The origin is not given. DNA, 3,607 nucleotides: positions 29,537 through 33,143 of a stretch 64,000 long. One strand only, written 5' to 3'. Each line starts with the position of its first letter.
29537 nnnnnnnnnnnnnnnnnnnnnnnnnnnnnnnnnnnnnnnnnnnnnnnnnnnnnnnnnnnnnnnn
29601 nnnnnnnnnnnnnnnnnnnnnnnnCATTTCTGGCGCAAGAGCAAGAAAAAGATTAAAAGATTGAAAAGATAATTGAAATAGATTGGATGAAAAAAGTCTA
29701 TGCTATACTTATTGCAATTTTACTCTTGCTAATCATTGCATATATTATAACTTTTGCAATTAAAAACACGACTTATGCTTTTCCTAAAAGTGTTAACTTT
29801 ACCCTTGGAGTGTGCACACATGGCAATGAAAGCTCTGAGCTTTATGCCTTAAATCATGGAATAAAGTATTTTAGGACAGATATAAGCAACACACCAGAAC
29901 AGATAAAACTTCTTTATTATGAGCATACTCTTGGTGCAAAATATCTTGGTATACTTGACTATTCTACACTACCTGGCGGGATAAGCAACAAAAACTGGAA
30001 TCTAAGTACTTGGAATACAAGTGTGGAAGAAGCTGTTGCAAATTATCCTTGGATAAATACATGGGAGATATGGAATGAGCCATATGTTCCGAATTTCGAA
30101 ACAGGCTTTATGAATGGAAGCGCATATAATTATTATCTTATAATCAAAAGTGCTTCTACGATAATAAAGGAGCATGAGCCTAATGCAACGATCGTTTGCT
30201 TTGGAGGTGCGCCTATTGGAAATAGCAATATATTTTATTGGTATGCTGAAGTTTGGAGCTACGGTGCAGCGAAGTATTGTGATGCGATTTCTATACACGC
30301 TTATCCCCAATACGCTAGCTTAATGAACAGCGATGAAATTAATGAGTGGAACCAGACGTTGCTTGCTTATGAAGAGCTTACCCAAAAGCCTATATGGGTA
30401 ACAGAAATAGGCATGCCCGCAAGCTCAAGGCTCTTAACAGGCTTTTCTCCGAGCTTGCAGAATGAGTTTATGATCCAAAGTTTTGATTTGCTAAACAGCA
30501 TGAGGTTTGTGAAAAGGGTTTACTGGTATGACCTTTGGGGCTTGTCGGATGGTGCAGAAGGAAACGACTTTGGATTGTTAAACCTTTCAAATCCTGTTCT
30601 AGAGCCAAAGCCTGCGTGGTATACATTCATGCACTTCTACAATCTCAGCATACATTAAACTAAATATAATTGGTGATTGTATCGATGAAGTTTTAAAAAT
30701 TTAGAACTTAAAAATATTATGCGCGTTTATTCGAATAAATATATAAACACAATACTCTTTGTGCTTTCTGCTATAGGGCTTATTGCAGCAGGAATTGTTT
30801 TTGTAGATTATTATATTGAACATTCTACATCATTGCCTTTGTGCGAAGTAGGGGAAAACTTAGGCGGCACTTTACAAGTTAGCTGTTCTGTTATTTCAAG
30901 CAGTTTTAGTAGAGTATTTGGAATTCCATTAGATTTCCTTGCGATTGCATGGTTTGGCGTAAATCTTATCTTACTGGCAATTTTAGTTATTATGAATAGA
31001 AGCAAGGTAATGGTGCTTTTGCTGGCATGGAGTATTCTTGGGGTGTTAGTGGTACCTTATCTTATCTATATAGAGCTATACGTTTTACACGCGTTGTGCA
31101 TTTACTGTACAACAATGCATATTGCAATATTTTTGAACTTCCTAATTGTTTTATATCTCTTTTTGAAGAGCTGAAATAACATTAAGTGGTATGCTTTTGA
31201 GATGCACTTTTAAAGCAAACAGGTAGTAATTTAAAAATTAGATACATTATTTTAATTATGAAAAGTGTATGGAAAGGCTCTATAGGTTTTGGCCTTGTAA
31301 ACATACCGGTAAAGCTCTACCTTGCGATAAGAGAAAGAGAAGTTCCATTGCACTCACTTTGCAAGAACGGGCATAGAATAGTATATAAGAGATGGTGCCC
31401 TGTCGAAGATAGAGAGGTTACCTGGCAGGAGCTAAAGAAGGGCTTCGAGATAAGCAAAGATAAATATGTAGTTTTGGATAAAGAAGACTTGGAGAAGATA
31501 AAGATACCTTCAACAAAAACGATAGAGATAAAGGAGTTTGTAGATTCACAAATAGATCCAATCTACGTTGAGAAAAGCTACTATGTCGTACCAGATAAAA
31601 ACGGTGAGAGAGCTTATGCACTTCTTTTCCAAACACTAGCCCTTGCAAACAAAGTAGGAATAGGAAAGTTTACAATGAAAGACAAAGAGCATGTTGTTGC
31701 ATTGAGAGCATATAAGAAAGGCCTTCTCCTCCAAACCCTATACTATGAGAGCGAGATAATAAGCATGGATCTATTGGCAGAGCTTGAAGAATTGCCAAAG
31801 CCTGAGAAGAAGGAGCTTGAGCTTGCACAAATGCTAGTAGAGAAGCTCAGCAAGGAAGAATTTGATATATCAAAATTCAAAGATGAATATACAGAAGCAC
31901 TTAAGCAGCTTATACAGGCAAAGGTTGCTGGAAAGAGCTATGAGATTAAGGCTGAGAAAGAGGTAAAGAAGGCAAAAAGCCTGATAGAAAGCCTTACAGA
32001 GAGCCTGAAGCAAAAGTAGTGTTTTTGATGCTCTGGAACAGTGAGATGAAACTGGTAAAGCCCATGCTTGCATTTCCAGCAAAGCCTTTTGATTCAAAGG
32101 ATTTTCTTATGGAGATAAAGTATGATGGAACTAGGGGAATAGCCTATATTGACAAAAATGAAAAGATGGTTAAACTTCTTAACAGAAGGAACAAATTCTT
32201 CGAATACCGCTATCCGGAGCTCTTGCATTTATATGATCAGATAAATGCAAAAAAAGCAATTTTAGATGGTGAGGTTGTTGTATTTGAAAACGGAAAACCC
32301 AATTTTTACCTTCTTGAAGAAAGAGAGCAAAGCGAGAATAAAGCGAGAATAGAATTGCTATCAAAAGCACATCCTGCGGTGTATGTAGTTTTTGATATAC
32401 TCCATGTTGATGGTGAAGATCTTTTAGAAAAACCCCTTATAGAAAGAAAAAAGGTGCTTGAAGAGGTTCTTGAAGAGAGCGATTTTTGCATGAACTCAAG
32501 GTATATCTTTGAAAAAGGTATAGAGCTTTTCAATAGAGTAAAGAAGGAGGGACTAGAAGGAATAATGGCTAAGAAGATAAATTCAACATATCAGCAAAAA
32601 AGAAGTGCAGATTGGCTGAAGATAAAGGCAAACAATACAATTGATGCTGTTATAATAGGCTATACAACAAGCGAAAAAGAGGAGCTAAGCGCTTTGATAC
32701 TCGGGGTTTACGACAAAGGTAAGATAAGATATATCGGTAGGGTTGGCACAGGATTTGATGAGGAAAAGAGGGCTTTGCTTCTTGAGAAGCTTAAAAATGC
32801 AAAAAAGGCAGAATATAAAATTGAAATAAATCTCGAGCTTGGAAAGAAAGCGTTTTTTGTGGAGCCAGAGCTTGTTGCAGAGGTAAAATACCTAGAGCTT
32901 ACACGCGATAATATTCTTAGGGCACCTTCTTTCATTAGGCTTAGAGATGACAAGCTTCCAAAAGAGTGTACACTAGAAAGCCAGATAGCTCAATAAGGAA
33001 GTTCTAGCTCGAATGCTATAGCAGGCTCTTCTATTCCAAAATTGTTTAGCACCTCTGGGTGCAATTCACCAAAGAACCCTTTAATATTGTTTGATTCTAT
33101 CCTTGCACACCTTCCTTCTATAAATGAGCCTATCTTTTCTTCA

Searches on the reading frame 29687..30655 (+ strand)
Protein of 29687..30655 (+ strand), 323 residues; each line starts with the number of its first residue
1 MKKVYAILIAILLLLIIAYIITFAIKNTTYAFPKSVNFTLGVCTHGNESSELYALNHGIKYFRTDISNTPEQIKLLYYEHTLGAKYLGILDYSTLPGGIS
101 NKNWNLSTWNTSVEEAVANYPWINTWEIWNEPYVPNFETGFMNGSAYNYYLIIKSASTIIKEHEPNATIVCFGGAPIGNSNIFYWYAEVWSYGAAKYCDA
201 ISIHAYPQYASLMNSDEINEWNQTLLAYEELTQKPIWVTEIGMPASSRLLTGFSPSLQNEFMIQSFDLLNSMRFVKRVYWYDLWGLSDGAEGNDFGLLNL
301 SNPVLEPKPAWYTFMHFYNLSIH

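Call 95: search_protein_families(library=pfam, proteins=[window:29687-30655:+], max_evalue=0.0001)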
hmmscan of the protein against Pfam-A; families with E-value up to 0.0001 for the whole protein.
window:29687-30655:+ (323 aa): 1 family
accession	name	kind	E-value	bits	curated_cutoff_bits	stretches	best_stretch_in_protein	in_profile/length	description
PF11790.14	Glyco_hydro_cc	-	9.1e-09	35.7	21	1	184-293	122-218/237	Glycosyl hydrolase catalytic core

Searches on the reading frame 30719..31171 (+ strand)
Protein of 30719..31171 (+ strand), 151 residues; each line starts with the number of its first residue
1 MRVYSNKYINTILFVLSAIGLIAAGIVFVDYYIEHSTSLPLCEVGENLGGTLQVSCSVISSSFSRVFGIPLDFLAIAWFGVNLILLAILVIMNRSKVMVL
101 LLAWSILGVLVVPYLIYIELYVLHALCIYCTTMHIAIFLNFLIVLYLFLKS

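Call 95: search_protein_families(library=pfam, proteins=[window:30719-31171:+], max_evalue=0.0001)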
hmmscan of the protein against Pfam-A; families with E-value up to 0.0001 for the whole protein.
window:30719-31171:+ (151 aa): 1 family
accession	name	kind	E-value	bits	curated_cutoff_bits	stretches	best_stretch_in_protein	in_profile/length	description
PF07884.19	VKOR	-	6.3e-22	78.6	27.5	1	12-144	2-133/134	Vitamin K epoxide reductase family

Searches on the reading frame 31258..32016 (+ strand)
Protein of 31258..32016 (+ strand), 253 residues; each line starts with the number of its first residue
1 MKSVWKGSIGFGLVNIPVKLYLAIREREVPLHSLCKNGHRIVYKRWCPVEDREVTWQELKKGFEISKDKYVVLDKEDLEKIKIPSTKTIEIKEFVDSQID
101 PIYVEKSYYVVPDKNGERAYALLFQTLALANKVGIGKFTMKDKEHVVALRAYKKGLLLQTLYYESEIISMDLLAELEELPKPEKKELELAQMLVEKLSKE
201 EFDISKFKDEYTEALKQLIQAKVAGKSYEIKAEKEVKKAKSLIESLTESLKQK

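Call 95: search_protein_families(library=pfam, proteins=[window:31258-32016:+], max_evalue=0.0001)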
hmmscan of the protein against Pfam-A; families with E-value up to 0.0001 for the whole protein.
window:31258-32016:+ (253 aa): 1 family
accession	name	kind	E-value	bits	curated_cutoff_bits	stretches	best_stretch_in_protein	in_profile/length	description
PF02735.22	Ku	-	3.6e-45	154.6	25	1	11-188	2-189/190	Ku70/Ku80 beta-barrel domain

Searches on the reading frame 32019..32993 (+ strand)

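Call 96: search_protein_families(library=pfam, proteins=[window:32019-32993:+], max_evalue=0.01)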
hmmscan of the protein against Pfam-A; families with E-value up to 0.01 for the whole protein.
window:32019-32993:+ (325 aa): 4 families
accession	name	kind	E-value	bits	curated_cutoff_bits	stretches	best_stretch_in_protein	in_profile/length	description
PF01068.26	DNA_ligase_A_M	-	3e-38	132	26.2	1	15-203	1-204/204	ATP dependent DNA ligase domain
PF04679.21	DNA_ligase_A_C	-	5.2e-25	88.1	27.5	1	221-312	3-94/94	ATP dependent DNA ligase C terminal region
PF01331.24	mRNA_cap_enzyme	-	2.6e-11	44.2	29.6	1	26-90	15-82/194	mRNA capping enzyme, catalytic domain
PF14743.12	DNA_ligase_OB_2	-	0.00062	20.2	28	1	286-309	43-66/66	DNA ligase OB-like domain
